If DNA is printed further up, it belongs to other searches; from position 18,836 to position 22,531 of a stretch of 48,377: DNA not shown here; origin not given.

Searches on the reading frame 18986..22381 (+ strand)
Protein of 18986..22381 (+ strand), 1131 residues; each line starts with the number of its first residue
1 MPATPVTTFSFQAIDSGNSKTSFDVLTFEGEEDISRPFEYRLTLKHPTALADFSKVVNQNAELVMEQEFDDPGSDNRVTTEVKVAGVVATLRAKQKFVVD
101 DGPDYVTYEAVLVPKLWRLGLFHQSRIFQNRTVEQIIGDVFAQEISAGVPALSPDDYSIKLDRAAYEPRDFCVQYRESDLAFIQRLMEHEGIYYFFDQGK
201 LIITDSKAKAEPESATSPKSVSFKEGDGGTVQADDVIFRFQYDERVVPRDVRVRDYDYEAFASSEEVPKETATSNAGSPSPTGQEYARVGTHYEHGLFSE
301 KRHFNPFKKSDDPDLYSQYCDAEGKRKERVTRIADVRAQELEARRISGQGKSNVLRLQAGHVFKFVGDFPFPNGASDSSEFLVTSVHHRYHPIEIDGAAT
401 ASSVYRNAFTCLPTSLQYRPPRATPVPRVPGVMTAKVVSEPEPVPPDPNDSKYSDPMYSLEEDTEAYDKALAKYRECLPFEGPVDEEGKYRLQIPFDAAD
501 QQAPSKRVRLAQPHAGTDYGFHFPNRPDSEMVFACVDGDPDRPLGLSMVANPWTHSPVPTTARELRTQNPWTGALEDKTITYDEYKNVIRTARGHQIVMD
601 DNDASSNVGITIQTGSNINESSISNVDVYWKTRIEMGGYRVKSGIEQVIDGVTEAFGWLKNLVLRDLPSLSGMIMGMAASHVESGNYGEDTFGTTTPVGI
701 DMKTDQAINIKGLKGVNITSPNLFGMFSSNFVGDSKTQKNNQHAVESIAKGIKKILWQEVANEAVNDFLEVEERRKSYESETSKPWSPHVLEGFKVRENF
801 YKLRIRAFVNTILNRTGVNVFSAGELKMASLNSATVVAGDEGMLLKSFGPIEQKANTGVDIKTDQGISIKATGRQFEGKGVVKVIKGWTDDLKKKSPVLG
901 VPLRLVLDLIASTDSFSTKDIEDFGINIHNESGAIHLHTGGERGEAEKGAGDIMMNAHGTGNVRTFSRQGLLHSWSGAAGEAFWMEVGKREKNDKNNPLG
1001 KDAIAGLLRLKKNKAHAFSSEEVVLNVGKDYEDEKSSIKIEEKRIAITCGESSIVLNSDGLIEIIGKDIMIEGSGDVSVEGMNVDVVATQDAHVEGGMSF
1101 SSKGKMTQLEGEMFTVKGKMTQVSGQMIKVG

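Call 3: search_protein_families(library=pfam, proteins=[window:18986-22381:+], max_evalue=0.01)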
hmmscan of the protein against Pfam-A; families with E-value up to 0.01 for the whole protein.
window:18986-22381:+ (1131 aa): 2 families
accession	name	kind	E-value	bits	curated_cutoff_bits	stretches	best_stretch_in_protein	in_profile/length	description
PF05954.17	Phage_GPD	-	5e-64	216.8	30.1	1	32-390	2-301/305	Phage tail baseplate hub (GPD)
PF04717.18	Phage_base_V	-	2.9e-05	24.8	23.8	1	485-545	10-70/75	Type VI secretion system/phage-baseplate injector OB domain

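Call 4: search_protein_families(library=ncbifam, proteins=[window:18986-22381:+], max_evalue=0.01)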
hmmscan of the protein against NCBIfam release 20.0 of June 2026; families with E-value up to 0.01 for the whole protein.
window:18986-22381:+ (1131 aa): 3 families
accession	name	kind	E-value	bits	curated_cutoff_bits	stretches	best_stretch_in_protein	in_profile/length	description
TIGR03361.1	VI_Rhs_Vgr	subfamily_domain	8.5e-74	249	186.35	3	18-278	7-244/513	type VI secretion system tip protein TssI/VgrG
TIGR01646.1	vgr_GE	subfamily_domain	3.1e-60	204.5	121.8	2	23-442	1-357/480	type VI secretion system tip protein VgrG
NF041249.1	T6SS_TssI_Fran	equivalog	1.5e-06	28.3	100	1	1032-1108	71-153/163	type VI secretion system tip protein TssI/VgrG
